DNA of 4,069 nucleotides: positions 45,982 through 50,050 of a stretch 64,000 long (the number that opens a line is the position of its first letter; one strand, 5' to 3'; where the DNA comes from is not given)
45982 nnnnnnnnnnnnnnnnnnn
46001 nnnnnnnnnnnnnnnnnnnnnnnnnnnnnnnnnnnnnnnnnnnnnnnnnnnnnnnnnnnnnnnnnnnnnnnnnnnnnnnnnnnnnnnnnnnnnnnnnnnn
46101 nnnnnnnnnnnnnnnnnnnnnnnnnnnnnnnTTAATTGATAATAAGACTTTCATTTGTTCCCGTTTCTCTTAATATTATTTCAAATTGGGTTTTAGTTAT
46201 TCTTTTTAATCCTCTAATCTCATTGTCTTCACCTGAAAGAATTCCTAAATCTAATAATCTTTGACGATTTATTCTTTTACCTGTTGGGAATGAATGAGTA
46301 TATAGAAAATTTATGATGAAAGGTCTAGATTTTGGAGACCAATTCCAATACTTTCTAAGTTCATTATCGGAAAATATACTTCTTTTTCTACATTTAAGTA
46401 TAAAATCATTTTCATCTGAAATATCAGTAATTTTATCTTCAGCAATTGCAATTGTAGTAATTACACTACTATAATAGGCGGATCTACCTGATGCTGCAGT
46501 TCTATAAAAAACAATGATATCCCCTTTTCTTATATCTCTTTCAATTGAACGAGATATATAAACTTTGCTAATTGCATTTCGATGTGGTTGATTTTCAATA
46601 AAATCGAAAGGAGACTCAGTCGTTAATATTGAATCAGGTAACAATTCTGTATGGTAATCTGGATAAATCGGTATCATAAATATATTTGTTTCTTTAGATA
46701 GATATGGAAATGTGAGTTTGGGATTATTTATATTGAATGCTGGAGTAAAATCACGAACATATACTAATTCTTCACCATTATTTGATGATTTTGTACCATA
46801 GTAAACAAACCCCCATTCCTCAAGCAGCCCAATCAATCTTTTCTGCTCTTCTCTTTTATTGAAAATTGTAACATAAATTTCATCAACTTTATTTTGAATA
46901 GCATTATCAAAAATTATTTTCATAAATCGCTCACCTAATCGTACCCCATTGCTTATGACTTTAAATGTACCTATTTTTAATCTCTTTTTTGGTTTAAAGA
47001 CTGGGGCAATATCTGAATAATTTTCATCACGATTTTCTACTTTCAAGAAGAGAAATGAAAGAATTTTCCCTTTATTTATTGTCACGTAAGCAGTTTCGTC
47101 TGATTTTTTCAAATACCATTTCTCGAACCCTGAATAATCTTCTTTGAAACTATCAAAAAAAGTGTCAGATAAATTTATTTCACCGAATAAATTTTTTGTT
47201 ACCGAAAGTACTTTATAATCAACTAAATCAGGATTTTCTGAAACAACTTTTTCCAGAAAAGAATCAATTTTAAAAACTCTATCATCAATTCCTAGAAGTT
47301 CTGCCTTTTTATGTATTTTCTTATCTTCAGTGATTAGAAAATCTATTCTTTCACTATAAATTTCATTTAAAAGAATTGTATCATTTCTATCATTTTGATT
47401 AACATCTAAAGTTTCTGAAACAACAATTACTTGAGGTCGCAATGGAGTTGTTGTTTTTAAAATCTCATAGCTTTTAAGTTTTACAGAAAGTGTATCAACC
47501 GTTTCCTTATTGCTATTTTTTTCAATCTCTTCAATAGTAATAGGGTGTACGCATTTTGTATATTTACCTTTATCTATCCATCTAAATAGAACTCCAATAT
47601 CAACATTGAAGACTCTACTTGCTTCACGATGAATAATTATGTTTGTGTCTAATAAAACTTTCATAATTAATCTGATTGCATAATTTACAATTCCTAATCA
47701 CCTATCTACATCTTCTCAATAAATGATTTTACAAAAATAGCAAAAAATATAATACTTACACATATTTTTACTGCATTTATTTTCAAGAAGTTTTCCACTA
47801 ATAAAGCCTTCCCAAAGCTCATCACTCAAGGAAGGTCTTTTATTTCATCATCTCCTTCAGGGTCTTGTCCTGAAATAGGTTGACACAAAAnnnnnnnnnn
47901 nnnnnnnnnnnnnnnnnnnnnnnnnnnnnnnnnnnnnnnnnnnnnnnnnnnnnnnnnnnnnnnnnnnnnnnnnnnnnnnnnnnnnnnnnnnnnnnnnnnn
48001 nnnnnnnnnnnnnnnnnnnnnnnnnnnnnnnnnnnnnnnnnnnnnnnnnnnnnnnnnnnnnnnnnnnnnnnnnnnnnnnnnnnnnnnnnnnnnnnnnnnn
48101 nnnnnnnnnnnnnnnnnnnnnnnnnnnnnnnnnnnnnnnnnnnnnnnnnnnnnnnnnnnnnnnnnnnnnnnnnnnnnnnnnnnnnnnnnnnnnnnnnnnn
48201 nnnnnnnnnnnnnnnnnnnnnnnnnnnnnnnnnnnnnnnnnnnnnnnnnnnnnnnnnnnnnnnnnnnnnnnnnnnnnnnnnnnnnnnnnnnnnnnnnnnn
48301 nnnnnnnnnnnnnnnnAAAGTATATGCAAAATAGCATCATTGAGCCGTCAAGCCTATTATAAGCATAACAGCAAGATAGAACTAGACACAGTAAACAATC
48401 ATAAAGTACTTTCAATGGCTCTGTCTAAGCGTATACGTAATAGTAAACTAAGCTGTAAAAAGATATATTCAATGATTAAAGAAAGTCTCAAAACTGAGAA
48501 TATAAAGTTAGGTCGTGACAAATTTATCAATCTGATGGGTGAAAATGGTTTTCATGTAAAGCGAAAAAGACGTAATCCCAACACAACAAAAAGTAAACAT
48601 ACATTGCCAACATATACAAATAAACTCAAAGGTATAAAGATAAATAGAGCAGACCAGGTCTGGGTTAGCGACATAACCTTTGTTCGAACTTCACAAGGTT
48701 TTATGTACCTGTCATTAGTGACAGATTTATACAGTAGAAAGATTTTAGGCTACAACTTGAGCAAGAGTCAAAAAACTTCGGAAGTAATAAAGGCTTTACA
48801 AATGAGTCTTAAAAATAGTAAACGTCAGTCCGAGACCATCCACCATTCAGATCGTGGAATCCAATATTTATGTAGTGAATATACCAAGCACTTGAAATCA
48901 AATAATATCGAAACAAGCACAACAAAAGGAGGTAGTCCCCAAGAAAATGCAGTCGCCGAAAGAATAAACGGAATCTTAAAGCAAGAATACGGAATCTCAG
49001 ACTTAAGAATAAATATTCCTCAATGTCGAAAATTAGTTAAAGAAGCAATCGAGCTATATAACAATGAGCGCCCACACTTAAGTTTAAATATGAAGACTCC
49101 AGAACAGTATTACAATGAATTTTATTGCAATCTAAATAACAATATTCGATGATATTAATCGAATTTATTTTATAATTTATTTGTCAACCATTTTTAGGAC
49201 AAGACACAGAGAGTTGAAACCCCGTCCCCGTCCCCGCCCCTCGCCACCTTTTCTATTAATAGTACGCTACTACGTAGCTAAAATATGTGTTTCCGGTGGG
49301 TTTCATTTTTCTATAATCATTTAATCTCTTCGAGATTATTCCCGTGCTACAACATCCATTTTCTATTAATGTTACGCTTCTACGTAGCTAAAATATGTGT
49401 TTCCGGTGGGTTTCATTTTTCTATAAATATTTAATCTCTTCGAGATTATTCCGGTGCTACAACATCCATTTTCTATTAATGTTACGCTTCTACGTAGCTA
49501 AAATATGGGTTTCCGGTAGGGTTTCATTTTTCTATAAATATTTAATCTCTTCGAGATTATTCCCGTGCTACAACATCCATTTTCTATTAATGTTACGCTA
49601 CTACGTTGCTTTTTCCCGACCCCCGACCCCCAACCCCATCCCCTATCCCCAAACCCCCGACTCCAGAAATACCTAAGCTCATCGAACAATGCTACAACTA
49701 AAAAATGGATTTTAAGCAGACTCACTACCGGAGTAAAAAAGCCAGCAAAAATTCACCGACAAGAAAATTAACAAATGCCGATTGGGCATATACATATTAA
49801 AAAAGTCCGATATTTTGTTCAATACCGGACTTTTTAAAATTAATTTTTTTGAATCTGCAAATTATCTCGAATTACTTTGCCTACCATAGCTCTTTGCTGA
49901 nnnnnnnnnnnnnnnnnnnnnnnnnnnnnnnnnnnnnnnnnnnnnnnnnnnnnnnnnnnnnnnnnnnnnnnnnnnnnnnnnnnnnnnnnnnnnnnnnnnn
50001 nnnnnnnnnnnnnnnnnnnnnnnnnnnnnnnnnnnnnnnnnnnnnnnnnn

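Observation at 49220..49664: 110-bp tandem repeat array (about 3.3 copies) bracketed by G-quadruplex-forming C-rich tracts in an AT-rich genome, abutting the IS3 right end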

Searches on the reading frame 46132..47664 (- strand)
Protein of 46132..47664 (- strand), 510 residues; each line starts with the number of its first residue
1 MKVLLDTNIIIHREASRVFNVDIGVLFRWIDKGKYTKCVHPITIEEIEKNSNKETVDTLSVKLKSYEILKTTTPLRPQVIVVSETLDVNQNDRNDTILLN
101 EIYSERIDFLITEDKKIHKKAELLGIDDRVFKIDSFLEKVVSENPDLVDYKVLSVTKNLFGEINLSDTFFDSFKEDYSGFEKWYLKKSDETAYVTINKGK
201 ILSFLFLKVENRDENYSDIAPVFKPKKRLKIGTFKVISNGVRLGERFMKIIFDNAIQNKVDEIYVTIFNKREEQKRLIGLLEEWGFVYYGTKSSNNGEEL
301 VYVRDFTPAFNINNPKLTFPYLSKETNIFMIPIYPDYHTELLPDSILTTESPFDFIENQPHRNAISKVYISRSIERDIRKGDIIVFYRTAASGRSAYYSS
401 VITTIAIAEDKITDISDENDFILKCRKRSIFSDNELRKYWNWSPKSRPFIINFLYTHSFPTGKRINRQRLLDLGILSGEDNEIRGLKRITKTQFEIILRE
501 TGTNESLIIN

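Call 36: search_protein_families(library=pfam, proteins=[window:46132-47664:-], max_evalue=0.001)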
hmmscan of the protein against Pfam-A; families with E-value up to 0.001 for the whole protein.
window:46132-47664:- (510 aa): 1 family
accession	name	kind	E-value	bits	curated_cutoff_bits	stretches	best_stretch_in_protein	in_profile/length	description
PF13470.12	PIN_3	-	5.4e-06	27.7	27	1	2-116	1-115/115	PIN domain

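Call 49: list_cluster_members(proteins=[window:48340-49149:+, window:48415-49149:+, window:47903-48313:+, window:47891-48313:+, window:46132-47664:-, window:45777-46154:-, window:57041-58180:+, window:53435-53791:+, window:44247-45476:+, window:51315-51632:-])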
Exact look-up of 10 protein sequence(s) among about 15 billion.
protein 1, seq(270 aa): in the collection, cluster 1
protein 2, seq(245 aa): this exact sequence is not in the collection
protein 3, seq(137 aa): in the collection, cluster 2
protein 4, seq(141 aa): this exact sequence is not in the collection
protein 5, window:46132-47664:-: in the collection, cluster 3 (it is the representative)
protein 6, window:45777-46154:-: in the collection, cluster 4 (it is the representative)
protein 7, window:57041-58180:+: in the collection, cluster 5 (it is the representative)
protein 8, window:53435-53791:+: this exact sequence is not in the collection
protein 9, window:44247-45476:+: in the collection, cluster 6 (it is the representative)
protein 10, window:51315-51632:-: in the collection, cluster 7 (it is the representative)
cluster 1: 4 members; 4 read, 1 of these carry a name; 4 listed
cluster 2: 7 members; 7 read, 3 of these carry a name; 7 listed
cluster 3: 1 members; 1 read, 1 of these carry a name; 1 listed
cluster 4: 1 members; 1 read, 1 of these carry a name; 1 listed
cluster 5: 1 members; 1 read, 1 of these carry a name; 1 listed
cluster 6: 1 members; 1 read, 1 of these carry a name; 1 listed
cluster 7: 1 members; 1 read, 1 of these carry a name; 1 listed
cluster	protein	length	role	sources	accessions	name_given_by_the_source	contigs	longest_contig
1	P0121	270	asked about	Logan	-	-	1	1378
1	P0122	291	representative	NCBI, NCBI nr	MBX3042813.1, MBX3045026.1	MAG: IS3 family transposase [Ignavibacteriae bacterium] | IS3 family transposase [Ignavibacteriota bacterium]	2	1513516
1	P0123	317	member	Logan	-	-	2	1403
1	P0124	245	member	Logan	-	-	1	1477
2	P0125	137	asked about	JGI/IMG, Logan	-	transposase-like protein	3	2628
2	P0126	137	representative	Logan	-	-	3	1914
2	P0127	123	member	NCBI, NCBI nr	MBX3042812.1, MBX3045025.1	MAG: hypothetical protein KF896_15040 [Ignavibacteriae bacterium] | hypothetical protein [Ignavibacteriota bacterium]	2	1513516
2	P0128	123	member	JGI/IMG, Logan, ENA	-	transposase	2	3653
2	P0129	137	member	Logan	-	-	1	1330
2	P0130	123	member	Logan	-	-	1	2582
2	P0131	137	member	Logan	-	-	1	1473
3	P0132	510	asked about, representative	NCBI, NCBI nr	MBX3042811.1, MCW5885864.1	MAG: hypothetical protein KIT33_12920 [Candidatus Kapabacteria bacterium] | hypothetical protein [Ignavibacteriota bacterium]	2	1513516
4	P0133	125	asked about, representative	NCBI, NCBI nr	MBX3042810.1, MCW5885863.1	MAG: hypothetical protein KIT33_12915 [Candidatus Kapabacteria bacterium] | hypothetical protein [Ignavibacteriota bacterium]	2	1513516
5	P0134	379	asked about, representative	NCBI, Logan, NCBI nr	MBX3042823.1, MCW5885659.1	MAG: acyl-CoA dehydrogenase [Candidatus Kapabacteria bacterium] | acyl-CoA dehydrogenase [Ignavibacteriota bacterium]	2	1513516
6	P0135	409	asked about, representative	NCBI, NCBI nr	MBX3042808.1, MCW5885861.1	MAG: hypothetical protein KIT33_12905 [Candidatus Kapabacteria bacterium] | hypothetical protein [Ignavibacteriota bacterium]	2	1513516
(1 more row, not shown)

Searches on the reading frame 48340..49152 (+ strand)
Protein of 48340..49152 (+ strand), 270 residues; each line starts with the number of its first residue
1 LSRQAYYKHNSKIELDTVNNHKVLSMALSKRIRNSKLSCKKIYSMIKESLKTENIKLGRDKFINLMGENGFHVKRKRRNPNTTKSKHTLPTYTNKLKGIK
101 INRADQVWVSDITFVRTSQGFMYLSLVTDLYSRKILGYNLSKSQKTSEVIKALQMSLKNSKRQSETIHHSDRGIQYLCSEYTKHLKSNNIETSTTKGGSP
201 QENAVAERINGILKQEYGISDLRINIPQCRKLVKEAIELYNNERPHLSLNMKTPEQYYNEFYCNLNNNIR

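Call 36: search_protein_families(library=pfam, proteins=[window:48340-49152:+], max_evalue=0.001)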
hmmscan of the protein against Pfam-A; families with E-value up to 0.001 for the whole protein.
window:48340-49152:+ (270 aa): 3 families
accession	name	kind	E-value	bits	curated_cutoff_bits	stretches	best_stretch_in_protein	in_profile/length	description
PF00665.32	rve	-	2.4e-20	73.1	32.6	1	102-200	2-102/102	Integrase core domain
PF13683.12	rve_3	-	8.2e-18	64.4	26.5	1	189-254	2-67/67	Integrase core domain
PF13333.12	rve_2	-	0.0008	19.9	22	0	211-259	5-53/56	Integrase core domain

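Call 50: find_encoding_contigs(protein=P0132, flank=10000, max_places=6)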
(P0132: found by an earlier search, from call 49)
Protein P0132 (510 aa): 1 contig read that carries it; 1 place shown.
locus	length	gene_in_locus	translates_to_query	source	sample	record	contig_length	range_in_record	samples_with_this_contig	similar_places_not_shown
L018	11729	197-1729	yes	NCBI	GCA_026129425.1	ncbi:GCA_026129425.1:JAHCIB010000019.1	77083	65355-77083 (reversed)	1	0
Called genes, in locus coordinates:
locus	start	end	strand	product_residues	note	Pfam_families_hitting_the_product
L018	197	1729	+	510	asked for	PF13470:PIN_3 (weak)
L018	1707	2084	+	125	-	-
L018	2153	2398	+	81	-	-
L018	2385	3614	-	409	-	-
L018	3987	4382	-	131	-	-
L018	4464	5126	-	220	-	PF00072:Response_reg, PF00196:GerE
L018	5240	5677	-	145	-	PF00383:dCMP_cyt_deam_1, PF14437:MafB19-deam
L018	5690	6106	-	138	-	-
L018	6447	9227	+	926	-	PF17816:PDZ_4 (weak), PF03572:Peptidase_S41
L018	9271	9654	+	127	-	PF00403:HMA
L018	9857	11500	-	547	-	PF00082:Peptidase_S8, PF18962:Por_Secre_tail (weak)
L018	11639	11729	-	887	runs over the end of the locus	PF07676:PD40 (weak), PF00691:OmpA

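Call 51: find_encoding_contigs(protein=P0136, flank=10000, max_places=6)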
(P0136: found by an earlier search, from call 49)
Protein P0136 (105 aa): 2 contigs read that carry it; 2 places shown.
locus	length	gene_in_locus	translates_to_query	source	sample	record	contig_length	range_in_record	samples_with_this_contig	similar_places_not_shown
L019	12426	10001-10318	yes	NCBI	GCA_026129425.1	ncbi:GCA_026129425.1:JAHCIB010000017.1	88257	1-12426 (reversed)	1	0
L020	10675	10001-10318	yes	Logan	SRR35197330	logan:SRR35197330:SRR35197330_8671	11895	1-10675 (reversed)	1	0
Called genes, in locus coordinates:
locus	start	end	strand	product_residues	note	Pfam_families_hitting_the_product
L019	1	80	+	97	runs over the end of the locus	PF05016:ParE_toxin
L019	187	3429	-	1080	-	PF02310:B12-binding, PF03308:MeaB, PF01642:MM_CoA_mutase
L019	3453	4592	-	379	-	PF02771:Acyl-CoA_dh_N, PF02770:Acyl-CoA_dh_M, PF00441:Acyl-CoA_dh_1, PF08028:Acyl-CoA_dh_2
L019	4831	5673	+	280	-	-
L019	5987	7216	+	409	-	PF14870:PSII_BNR (faint), PF15902:Sortilin-Vps10, PF18962:Por_Secre_tail (weak)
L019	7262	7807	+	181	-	-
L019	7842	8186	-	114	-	PF02452:PemK_toxin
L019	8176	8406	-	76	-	-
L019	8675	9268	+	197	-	-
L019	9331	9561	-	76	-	-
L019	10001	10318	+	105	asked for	PF01909:NTP_transf_2, PF18765:Polbeta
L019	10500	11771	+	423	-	PF00270:DEAD, PF04851:ResIII (weak), PF00271:Helicase_C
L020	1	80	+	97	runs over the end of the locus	PF05016:ParE_toxin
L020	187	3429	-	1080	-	PF02310:B12-binding, PF03308:MeaB, PF01642:MM_CoA_mutase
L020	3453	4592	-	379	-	PF02771:Acyl-CoA_dh_N, PF02770:Acyl-CoA_dh_M, PF00441:Acyl-CoA_dh_1, PF08028:Acyl-CoA_dh_2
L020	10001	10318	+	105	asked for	PF01909:NTP_transf_2, PF18765:Polbeta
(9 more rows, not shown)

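Call 59: find_encoding_contigs(protein=P0125, flank=10000, max_places=10)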
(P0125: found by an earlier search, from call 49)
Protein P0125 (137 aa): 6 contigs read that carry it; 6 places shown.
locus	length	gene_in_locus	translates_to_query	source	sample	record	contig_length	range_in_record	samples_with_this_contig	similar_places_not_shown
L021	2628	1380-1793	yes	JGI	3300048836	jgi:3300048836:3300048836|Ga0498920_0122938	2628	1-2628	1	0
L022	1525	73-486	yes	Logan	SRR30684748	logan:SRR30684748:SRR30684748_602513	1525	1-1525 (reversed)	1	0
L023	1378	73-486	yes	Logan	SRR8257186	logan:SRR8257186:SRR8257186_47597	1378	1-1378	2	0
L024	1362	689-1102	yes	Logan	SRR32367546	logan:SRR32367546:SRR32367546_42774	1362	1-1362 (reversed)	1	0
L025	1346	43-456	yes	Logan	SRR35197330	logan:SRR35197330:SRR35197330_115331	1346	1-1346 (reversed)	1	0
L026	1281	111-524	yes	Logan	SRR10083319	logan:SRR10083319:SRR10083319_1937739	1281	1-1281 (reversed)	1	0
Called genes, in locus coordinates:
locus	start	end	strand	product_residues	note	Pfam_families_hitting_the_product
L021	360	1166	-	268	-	PF18962:Por_Secre_tail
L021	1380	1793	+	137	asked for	-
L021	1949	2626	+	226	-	?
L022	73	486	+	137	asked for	-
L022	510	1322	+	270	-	PF00665:rve, PF13683:rve_3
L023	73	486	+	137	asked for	-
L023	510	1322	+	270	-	PF00665:rve, PF13683:rve_3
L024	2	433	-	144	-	?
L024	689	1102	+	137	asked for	-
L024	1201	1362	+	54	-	?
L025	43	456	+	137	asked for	-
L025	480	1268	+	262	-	PF00665:rve, PF13683:rve_3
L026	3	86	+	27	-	?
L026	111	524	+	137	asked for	-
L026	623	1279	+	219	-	?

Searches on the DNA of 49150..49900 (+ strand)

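Call 10: search_dna_similar(query=window:49205-49800:+, collection=plasmids, mode=distant, max_evalue=0.01)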
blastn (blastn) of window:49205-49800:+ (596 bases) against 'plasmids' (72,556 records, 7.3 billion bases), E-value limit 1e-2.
No match.

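Call 11: search_dna_similar(query=window:49205-49800:+, collection=phages, mode=distant, max_evalue=0.01)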
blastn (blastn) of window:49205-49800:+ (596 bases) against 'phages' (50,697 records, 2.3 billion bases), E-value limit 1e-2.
No match.
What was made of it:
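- Tried and rejected: No match (calls 10, 11).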

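Call 55: search_rna_families(source=window, start=49150, end=49900, threshold=evalue, max_evalue=10)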
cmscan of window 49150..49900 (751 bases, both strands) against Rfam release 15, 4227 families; matches with E-value up to 10: 11.
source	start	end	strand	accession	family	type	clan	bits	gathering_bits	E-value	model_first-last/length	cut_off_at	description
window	49801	49900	-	RF02590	Spy1186876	Gene; sRNA;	-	22.8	208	0.0096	134-243/243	5'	S. pyogenes small RNA 1186876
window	49794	49881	-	RF04312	trpB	Cis-reg;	-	21.1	59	2.4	1-107/107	no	trpB ncRNA motif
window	49771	49838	+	RF00506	Thr_leader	Cis-reg; leader;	-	21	55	0.21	1-118/118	no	Threonine operon leader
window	49735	49836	-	RF01775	RsaOG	Gene; sRNA;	-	20.4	50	1.4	1-147/147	no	RNA S.aureus Orsay G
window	49792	49900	-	RF00558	L20_leader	Cis-reg; leader;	-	20.2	58.7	0.24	34-127/127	5'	Ribosomal protein L20 leader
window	49789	49835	+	RF01459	rliE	Gene; sRNA;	-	18.4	90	1.8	134-182/222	no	Listeria sRNA rliE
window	49762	49842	+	RF02053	STnc430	Gene; sRNA;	-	16.6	47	8.1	1-162/162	no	Enterobacterial sRNA STnc430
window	49798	49847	-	RF01472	rli40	Gene; sRNA;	-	16.1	100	0.16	1-263/263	no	Listeria sRNA rli40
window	49796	49900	-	RF00506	Thr_leader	Cis-reg; leader;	-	15.6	55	4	7-118/118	5'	Threonine operon leader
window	49802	49833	-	RF04170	MIR7723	Gene; miRNA;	-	13.4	200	8.8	1-235/235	no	MIR7723 microRNA precursor family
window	49776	49898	-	RF00015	U4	Gene; snRNA; splicing;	CL00007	12.3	46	3.7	1-138/138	no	U4 spliceosomal RNA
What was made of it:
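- On Any curated RNA family (Rfam 15): At E<=10 only the helicase terminator gives sub-threshold noise (call 55).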

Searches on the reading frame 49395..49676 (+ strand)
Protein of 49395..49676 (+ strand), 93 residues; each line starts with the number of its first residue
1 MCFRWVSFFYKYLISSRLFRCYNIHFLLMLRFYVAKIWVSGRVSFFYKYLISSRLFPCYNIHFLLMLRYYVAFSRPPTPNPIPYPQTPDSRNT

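Call 79: find_encoding_contigs(protein=window:49395-49676:+, flank=10000, max_places=10)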
Protein window:49395-49676:+ (93 aa): no gene with exactly this product is on record in the collection.
